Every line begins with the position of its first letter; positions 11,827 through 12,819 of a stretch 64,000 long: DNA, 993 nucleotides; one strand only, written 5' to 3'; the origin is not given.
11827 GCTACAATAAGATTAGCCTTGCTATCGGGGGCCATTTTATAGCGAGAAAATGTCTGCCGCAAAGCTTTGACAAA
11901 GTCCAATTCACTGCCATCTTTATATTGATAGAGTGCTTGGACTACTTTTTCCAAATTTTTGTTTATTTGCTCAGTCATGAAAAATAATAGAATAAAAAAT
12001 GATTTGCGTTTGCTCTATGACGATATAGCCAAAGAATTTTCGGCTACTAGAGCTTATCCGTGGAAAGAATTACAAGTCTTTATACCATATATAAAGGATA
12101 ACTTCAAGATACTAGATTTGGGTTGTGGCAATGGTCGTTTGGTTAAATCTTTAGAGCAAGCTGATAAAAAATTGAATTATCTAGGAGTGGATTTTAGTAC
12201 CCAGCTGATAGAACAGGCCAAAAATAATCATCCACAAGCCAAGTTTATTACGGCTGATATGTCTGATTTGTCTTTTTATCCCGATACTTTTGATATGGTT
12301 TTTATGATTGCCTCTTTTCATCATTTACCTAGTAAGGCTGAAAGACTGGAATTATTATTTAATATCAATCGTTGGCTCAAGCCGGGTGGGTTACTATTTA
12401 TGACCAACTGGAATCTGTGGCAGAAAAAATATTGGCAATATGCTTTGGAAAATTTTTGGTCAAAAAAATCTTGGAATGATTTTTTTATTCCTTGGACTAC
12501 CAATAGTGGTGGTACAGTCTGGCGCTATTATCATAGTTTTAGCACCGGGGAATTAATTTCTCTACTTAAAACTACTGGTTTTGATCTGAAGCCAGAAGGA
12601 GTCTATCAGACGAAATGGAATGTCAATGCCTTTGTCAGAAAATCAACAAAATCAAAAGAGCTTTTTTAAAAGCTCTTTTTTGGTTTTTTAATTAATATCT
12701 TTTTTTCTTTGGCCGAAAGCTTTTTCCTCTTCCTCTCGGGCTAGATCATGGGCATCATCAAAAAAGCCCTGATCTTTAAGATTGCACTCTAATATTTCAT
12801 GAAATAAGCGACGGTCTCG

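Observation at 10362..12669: Elp3-like radical-SAM/GNAT enzyme divergently paired with a Trm9-like methyltransferase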

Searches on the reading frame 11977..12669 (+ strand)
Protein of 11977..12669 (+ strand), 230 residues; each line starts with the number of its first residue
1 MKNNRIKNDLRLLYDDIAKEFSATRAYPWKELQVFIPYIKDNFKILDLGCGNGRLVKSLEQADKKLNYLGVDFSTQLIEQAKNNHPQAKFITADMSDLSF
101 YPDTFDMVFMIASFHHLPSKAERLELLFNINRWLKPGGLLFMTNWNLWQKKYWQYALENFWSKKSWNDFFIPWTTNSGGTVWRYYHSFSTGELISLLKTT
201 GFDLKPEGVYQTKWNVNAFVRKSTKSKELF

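Call 3: search_protein_families(library=pfam, proteins=[window:11977-12669:+], max_evalue=0.01)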
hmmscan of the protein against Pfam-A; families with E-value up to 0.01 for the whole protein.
window:11977-12669:+ (230 aa): 14 families
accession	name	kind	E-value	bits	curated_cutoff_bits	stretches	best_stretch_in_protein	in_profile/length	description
PF13649.12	Methyltransf_25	-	9.7e-22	77.9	27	1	45-138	1-97/97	Methyltransferase domain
PF08241.18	Methyltransf_11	-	1.3e-20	74.3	21.2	1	46-141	1-94/95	Methyltransferase domain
PF13847.12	Methyltransf_31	-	1.7e-18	67.1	27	1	39-146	1-113/145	Methyltransferase domain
PF08242.18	Methyltransf_12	-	7.1e-18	65.6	30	1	46-140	1-98/98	Methyltransferase domain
PF13489.12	Methyltransf_23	-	5.7e-16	59.1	27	1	30-203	11-160/164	Methyltransferase domain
PF01209.24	Ubie_methyltran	-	4.1e-08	33.3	20.1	1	13-155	19-164/233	ubiE/COQ5 methyltransferase family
PF05175.20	MTS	-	1.7e-06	28.3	23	1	35-142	23-138/170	Methyltransferase small domain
PF07021.18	MetW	-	1.2e-05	25.4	21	1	34-117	6-88/193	Methionine biosynthesis protein MetW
PF02390.23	Methyltransf_4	-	6.6e-05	22.9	24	1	44-85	4-45/173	Putative methyltransferase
PF13679.12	Methyltransf_32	-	0.00013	22.4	27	1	41-96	25-83/143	Methyltransferase domain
PF03291.22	mRNA_G-N7_MeTrfase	-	0.00048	19.8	26.6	1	40-143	60-181/315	mRNA (guanine-N(7))-methyltransferase domain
PF08003.17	Methyltransf_9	-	0.00052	19.5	23.8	1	27-143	102-218/315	Protein of unknown function (DUF1698)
PF02353.26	CMAS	-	0.0015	18.3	27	1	43-145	64-167/273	Mycolic acid cyclopropane synthetase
PF05148.21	Methyltransf_8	-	0.0029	17.9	27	1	25-143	53-157/219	Hypothetical methyltransferase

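Call 4: search_protein_families(library=ncbifam, proteins=[window:11977-12669:+], max_evalue=0.01)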
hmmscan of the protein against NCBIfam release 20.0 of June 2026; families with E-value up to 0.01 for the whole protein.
window:11977-12669:+ (230 aa): 49 families (the best 25 are shown)
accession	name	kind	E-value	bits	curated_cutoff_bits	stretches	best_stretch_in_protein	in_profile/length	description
NF045667.1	MTase_DVU1556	equivalog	1.8e-16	60.2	155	1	40-144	21-121/213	DVU_1556 family methyltransferase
TIGR02072.1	BioC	equivalog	3.2e-15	56.6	184.95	1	41-144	34-134/244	malonyl-ACP O-methyltransferase BioC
NF002463.0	PRK01683.1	equivalog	2.8e-14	53.3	297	1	19-142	10-128/258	trans-aconitate 2-methyltransferase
NF001244.0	PRK00216.1-5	equivalog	5.3e-14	52.1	216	1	13-162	20-172/236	bifunctional demethylmenaquinone methyltransferase/2-methoxy-6-polyprenyl-1,4-benzoquinol methylase UbiE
TIGR01934.1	MenG_MenH_UbiE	subfamily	3.2e-13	49.5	158.35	1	13-163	11-161/223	ubiquinone/menaquinone biosynthesis methyltransferase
NF043040.1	corrin_prot_MT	hypoth_equivalog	1.5e-11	44.2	180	1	37-144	37-149/216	corrinoid protein-associated methyltransferase CpaM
NF040539.1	AST_met_ArsM_2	exception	3.2e-11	43.6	240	1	40-145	55-166/262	putative arsinothricin biosynthesis methyltransferase ArsM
TIGR01983.1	UbiG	equivalog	2e-10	40.3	102.95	1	17-151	37-160/228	bifunctional 2-polyprenyl-6-hydroxyphenol methylase/3-demethylubiquinol 3-O-methyltransferase UbiG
NF041536.1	ArsM_DUF2284_UU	exception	9.7e-10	37.4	575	1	39-144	74-182/459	arsenite methyltransferase/DUF2284 domain selenoprotein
NF045825.1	FAmtase_mtf2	equivalog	2e-09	37.1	400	1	44-147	61-163/248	fatty-acid O-methyltransferase Mtf2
NF010703.0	PRK14103.1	equivalog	3.8e-09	36.3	320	1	20-139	9-121/256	trans-aconitate 2-methyltransferase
NF001241.0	PRK00216.1-2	equivalog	5.3e-08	32.8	327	1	14-155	24-160/231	demethylmenaquinone methyltransferase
NF041820.1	daptide_MTase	equivalog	5.9e-08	32.5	175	1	44-147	39-147/243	daptide-type RiPP biosynthesis methyltransferase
TIGR04345.1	ovoA_Cterm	equivalog_domain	7.4e-08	32.2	170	1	21-82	19-80/242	putative 4-mercaptohistidine N1-methyltransferase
NF045823.1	PthPhpthDimycoMt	equivalog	8.1e-08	31.7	300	1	44-146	69-170/256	phthiotriol/phenolphthiotriol dimycocerosates methyltransferase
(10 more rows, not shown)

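Call 5: search_solved_structures(query=window:11977-12669:+, max_evalue=0.001, show_alignments=3)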
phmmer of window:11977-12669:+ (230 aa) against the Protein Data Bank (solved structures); distinct sequences matched with E-value up to 0.001: 79 (the best 60 are shown).
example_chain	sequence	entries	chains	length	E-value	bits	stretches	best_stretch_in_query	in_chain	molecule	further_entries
5cm2_Z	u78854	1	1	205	1.4e-17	66.9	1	23-216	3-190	TRNA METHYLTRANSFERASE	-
3sm3_A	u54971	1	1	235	2.7e-14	56.2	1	36-204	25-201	SAM-dependent methyltransferases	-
5wp5_A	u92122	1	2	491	9.3e-14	54.4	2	38-145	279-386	Phosphomethylethanolamine N-methyltransferase 2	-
5wp4_A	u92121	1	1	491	2.1e-12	50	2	38-145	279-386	Phosphoethanolamine N-methyltransferase 1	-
4iv8_A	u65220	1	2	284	3.2e-10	42.8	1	38-166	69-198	Phosphoethanolamine N-methyltransferase,putative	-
6uak_A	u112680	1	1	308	4.5e-10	42.3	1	39-142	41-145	SAM dependent methyltransferase LahSB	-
1ve3_A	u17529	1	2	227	5.2e-10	42.1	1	34-143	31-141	hypothetical protein PH0226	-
3ccf_A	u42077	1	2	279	3.2e-09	39.5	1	43-205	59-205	Cyclopropane-fatty-acyl-phospholipid synthase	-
4mwz_A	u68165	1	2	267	1.5e-08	37.4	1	40-165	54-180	Phosphoethanolamine N-methyltransferase, putative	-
4iv0_A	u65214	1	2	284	1.7e-08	37.2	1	40-165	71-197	Phosphoethanolamine N-methyltransferase, putative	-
3l8d_A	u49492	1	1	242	5.3e-08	35.6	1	34-139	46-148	Methyltransferase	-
9un4_A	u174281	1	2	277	6.5e-08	35.3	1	40-202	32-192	Juvenile hormone acid O-methyltransferase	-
5f8c_A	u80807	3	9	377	8.6e-08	34.9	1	40-144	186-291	Methyltransferase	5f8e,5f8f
3dtn_A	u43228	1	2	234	1.5e-07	34.1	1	40-141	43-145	Putative Methyltransferase MM_2633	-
7wzg_A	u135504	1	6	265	2e-07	33.7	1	41-142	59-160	Cypemycin N-terminal methyltransferase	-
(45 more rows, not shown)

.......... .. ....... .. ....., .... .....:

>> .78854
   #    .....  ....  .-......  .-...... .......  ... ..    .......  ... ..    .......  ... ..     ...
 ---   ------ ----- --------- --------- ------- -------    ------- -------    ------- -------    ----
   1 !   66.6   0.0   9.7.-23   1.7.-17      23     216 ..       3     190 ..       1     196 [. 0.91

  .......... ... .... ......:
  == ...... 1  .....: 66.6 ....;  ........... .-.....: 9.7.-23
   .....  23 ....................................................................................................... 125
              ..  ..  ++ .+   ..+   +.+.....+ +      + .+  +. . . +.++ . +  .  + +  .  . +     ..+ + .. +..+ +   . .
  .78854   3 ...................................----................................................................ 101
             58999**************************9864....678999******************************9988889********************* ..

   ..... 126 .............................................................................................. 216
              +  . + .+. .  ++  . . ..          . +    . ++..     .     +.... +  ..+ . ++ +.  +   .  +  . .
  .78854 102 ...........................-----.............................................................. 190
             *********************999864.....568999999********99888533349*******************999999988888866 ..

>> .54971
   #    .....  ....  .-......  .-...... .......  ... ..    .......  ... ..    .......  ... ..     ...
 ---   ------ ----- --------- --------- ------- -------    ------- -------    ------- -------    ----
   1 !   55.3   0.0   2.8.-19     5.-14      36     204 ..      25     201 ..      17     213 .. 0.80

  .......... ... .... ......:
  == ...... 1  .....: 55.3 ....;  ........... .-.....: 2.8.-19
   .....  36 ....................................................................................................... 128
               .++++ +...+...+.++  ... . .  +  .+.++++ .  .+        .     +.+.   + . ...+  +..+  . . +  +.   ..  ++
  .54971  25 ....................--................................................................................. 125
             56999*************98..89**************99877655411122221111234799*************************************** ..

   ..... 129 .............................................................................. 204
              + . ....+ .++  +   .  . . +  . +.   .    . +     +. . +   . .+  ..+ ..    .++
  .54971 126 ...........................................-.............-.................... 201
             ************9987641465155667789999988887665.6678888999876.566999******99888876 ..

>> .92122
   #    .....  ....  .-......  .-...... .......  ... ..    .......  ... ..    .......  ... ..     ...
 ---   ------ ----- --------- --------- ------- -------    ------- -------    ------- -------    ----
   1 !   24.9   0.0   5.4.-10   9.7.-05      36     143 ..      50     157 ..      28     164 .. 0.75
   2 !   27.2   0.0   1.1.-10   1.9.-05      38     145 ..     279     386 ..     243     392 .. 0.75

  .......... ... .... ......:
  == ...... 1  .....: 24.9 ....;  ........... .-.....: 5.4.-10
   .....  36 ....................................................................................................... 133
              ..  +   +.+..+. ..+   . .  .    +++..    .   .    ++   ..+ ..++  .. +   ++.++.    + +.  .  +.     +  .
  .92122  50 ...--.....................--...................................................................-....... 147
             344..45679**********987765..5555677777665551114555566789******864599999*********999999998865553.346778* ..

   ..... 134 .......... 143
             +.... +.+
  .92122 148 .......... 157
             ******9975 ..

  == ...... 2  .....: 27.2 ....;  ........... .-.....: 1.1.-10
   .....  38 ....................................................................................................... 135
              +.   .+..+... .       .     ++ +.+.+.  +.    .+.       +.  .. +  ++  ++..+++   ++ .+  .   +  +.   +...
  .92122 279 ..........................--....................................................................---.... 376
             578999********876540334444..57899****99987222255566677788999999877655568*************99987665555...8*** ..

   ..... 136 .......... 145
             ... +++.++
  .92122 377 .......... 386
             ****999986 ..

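Call 7: find_homologous_proteins(query=window:11977-12669:+, max_evalue=0.00001)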
Query window:11977-12669:+ (230 aa): 1010 proteins with E <= 0.00001 among 1348 candidates; the best 120 are listed.
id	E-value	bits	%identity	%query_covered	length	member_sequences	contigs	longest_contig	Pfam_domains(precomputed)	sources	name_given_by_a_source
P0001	3.7e-146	503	94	100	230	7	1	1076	PF07021.19,PF13847.13,PF13489.13,PF13649.13,PF01209.25,PF08241.19,PF08242.19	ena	-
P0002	4.6e-130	450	85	100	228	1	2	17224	PF07021.19,PF13847.13,PF13489.13,PF05175.21,PF13649.13,PF01209.25,PF08241.19,PF08242.19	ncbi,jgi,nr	ncbi:MAG: class I SAM-dependent methyltransferase [Ignavibacteriales bacterium]|nr:MAG: class I SAM-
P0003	5.3e-127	440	81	100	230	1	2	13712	PF07021.19,PF13847.13,PF13489.13,PF05175.21,PF13649.13,PF01209.25,PF08241.19,PF08242.19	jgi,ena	-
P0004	7.0e-127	440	82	98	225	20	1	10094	PF07021.19,PF13847.13,PF13489.13,PF05175.21,PF13649.13,PF01209.25,PF08241.19,PF08242.19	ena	-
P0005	1.3e-126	439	82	97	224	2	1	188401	PF07021.19,PF13847.13,PF13489.13,PF05175.21,PF13649.13,PF01209.25,PF08241.19,PF08242.19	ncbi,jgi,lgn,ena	ncbi:MAG: class I SAM-dependent methyltransferase [Patescibacteria group bacterium]|jgi:ubiquinone/m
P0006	2.4e-124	431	80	98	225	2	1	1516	PF07021.19,PF13847.13,PF13489.13,PF05175.21,PF13649.13,PF02390.24,PF01209.25,PF08241.19,PF08242.19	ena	-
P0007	8.8e-122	423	82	93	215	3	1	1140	PF07021.19,PF13847.13,PF13489.13,PF05175.21,PF13649.13,PF02390.24,PF01209.25,PF08241.19,PF08242.19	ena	-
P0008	1.1e-119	416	82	93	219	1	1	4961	PF07021.19,PF13847.13,PF13489.13,PF05175.21,PF13649.13,PF02390.24,PF01209.25,PF08241.19,PF08242.19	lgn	-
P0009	2.4e-118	412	82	92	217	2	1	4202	PF07021.19,PF13847.13,PF13489.13,PF05175.21,PF13649.13,PF01209.25,PF08241.19,PF08242.19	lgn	-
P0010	2.8e-116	405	76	95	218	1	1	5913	PF07021.19,PF13847.13,PF13489.13,PF05175.21,PF13649.13,PF01209.25,PF08241.19,PF08242.19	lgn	-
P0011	2.2e-106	372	68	97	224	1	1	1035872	PF13847.13,PF13489.13,PF05175.21,PF13649.13,PF01209.25,PF08241.19,PF08242.19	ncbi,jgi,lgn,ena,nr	ncbi:class I SAM-dependent methyltransferase [Patescibacteria group bacterium]|nr:class I SAM-depend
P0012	3.0e-106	372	69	98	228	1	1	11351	PF07021.19,PF13847.13,PF13489.13,PF05175.21,PF13649.13,PF01209.25,PF08241.19,PF08242.19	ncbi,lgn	-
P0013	4.6e-106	371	69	97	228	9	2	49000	PF07021.19,PF13847.13,PF13489.13,PF05175.21,PF13649.13,PF01209.25,PF08241.19,PF08242.19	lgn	-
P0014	8.2e-105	367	69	98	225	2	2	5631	PF07021.19,PF13847.13,PF13489.13,PF05175.21,PF13649.13,PF01209.25,PF08241.19,PF08242.19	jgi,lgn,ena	-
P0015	2.7e-102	359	69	96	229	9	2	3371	PF07021.19,PF13847.13,PF13489.13,PF05175.21,PF13649.13,PF01209.25,PF08241.19,PF08242.19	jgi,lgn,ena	-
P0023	5.5e-86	306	60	95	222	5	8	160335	PF07021.19,PF13847.13,PF13489.13,PF03848.21,PF05175.21,PF13649.13,PF03291.23,PF01209.25,PF08241.19,PF08242.19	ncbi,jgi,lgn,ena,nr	ncbi:methyltransferase domain-containing protein [bacterium]|jgi:alkylated DNA repair protein alkB f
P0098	3.7e-49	185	44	88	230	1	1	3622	PF07021.19,PF13847.13,PF13489.13,PF13649.13,PF01209.25,PF08241.19,PF08242.19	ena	-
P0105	1.6e-47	180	42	88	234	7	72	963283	PF13489.13,PF02353.27,PF03141.23,PF08241.19,PF07021.19,PF13847.13,PF03848.21,PF05175.21,PF13649.13,PF05148.22,PF01209.25,PF08242.19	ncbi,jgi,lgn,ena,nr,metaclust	ncbi:class I SAM-dependent methyltransferase [bacterium]|jgi:tRNA (uracil-5-)-methyltransferase TRM9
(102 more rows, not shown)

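Call 10: find_encoding_contigs(protein=P0011, flank=4000, max_places=2)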
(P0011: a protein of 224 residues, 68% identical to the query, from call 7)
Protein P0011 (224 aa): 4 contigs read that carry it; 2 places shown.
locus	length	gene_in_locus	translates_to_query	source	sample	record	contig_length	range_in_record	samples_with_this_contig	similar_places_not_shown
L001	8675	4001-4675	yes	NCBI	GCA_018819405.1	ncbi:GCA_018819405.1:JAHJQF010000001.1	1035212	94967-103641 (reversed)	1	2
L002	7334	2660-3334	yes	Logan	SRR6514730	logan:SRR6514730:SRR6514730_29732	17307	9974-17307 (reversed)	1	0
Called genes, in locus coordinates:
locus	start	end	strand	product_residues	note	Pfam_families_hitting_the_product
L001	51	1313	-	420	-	PF00464:SHMT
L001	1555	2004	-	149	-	-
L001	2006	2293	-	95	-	-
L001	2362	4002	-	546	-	PF04055:Radical_SAM, PF16199:Radical_SAM_C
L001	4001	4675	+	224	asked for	PF01209:Ubie_methyltran, PF05175:MTS (weak), PF13489:Methyltransf_23, PF13847:Methyltransf_31, PF08241:Methyltransf_11, PF08242:Methyltransf_12, PF13649:Methyltransf_25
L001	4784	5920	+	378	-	PF04519:Bactofilin (faint), PF26514:DUF8173 (weak)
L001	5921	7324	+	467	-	PF02878:PGM_PMM_I, PF02879:PGM_PMM_II, PF02880:PGM_PMM_III, PF00408:PGM_PMM_IV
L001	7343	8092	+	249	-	PF01145:Band_7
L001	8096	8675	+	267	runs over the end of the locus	PF01177:Asp_Glu_race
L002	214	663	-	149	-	-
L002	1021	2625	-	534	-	PF04055:Radical_SAM, PF16199:Radical_SAM_C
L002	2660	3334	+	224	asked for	PF01209:Ubie_methyltran, PF05175:MTS (weak), PF13489:Methyltransf_23, PF13847:Methyltransf_31, PF08241:Methyltransf_11, PF08242:Methyltransf_12, PF13649:Methyltransf_25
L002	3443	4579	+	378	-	PF04519:Bactofilin (faint), PF26514:DUF8173 (weak)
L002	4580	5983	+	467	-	PF02878:PGM_PMM_I, PF02879:PGM_PMM_II, PF02880:PGM_PMM_III, PF00408:PGM_PMM_IV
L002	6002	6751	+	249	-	PF01145:Band_7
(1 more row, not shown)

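Call 11: find_encoding_contigs(protein=P0023, flank=4000, max_places=3)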
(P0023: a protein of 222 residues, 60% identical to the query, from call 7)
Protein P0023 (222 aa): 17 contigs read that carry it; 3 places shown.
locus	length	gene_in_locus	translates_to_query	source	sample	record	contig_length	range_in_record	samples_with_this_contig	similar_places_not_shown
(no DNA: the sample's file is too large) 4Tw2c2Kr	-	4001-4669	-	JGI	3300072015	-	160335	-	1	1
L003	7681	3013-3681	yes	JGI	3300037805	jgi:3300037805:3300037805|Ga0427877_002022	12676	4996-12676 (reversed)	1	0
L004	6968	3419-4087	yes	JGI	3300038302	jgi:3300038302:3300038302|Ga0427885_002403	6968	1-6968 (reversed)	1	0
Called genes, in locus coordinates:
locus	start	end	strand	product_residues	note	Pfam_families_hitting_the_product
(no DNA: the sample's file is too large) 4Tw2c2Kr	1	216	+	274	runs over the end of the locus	PF01048:PNP_UDP_1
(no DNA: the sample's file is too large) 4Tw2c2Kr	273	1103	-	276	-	PF00763:THF_DHG_CYH, PF02882:THF_DHG_CYH_C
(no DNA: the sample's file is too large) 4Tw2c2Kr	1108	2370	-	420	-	PF00464:SHMT, PF00155:Aminotran_1_2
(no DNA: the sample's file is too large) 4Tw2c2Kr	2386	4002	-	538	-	PF04055:Radical_SAM, PF16199:Radical_SAM_C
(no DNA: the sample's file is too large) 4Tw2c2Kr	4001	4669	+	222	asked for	PF01209:Ubie_methyltran, PF13489:Methyltransf_23, PF05175:MTS, PF07021:MetW (weak), PF13847:Methyltransf_31, PF08241:Methyltransf_11, PF08242:Methyltransf_12, PF13649:Methyltransf_25, +2 more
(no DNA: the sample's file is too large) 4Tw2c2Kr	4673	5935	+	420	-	PF01136:Peptidase_U32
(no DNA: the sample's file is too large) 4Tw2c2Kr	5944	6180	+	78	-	PF12838:Fer4_7 (faint), PF00037:Fer4 (faint), PF12837:Fer4_6 (faint), PF13370:Fer4_13, PF13459:Fer4_15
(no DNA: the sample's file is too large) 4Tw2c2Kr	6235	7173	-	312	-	PF18920:DUF5671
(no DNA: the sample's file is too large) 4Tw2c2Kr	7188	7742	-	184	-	-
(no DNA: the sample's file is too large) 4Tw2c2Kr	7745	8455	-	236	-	PF14023:Bestrophin-like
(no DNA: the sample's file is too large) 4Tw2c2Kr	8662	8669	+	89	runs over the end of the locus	-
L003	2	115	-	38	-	?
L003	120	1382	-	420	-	PF00464:SHMT, PF00155:Aminotran_1_2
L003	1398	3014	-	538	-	PF04055:Radical_SAM, PF16199:Radical_SAM_C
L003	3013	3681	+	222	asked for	PF01209:Ubie_methyltran, PF13489:Methyltransf_23, PF05175:MTS, PF07021:MetW (weak), PF13847:Methyltransf_31, PF08241:Methyltransf_11, PF08242:Methyltransf_12, PF13649:Methyltransf_25, +2 more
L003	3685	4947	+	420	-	PF01136:Peptidase_U32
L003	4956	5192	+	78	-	PF12838:Fer4_7 (faint), PF00037:Fer4 (faint), PF12837:Fer4_6 (faint), PF13370:Fer4_13, PF13459:Fer4_15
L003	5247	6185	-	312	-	PF18920:DUF5671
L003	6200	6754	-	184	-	-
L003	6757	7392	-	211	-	PF14023:Bestrophin-like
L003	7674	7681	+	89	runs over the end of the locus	-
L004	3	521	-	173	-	?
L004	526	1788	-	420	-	PF00464:SHMT, PF00155:Aminotran_1_2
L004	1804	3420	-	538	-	PF04055:Radical_SAM, PF16199:Radical_SAM_C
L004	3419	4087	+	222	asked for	PF01209:Ubie_methyltran, PF13489:Methyltransf_23, PF05175:MTS, PF07021:MetW (weak), PF13847:Methyltransf_31, PF08241:Methyltransf_11, PF08242:Methyltransf_12, PF13649:Methyltransf_25, +2 more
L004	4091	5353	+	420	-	PF01136:Peptidase_U32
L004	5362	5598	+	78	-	PF12838:Fer4_7 (faint), PF00037:Fer4 (faint), PF12837:Fer4_6 (faint), PF13370:Fer4_13, PF13459:Fer4_15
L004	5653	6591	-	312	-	PF18920:DUF5671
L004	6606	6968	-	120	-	?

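Call 12: find_encoding_contigs(protein=P0105, flank=4000, max_places=3)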
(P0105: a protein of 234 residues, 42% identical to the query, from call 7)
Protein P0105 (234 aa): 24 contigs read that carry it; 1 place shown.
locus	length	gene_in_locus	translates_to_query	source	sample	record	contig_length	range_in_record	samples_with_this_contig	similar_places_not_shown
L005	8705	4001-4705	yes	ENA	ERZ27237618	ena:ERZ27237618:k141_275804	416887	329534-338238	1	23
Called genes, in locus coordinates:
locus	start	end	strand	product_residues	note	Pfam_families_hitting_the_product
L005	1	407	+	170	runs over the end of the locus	PF06541:ABC_trans_CmpB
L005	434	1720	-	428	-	PF00464:SHMT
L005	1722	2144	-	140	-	PF00293:NUDIX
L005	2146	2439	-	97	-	PF26604:CBU_0592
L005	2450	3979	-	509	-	PF04055:Radical_SAM, PF16199:Radical_SAM_C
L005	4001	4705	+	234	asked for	PF01209:Ubie_methyltran, PF13489:Methyltransf_23, PF07021:MetW, PF02353:CMAS, PF13847:Methyltransf_31, PF08241:Methyltransf_11, PF08242:Methyltransf_12, PF13649:Methyltransf_25, +4 more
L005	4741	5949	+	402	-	PF04519:Bactofilin (faint), PF26514:DUF8173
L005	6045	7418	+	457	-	PF02878:PGM_PMM_I, PF02879:PGM_PMM_II, PF02880:PGM_PMM_III, PF00408:PGM_PMM_IV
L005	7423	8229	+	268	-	PF01177:Asp_Glu_race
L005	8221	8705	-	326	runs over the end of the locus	PF00579:tRNA-synt_1b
